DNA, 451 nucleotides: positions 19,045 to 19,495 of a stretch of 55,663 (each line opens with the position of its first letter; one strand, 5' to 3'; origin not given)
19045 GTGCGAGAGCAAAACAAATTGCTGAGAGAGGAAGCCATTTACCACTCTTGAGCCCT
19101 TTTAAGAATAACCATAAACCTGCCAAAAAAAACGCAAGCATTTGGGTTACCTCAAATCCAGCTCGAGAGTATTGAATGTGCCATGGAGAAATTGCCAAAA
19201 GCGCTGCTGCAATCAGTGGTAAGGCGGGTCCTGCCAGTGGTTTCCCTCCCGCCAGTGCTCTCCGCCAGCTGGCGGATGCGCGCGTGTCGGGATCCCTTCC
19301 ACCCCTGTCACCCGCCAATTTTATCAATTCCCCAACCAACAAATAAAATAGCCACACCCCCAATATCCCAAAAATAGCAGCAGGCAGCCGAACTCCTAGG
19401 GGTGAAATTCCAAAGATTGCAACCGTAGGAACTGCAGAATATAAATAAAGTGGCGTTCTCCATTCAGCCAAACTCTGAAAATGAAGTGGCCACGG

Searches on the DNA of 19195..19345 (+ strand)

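Call 62: search_rna_families(source=window, start=19195, end=19345, threshold=evalue, max_evalue=10)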
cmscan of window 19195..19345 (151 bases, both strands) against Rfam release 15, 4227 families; matches with E-value up to 10: 1.
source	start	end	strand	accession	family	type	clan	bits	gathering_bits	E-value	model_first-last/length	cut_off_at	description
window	19291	19345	-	RF01207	snR73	Gene; snRNA; snoRNA; CD-box;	CL00056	14.4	37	2.5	46-103/103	5'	Small nucleolar RNA snR73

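Call 106: search_dna_similar(query=window:19210-19330:+, collection=phages, mode=distant, max_evalue=0.01, max_rows=10)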
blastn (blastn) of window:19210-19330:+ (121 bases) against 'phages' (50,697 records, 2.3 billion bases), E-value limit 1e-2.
No match.
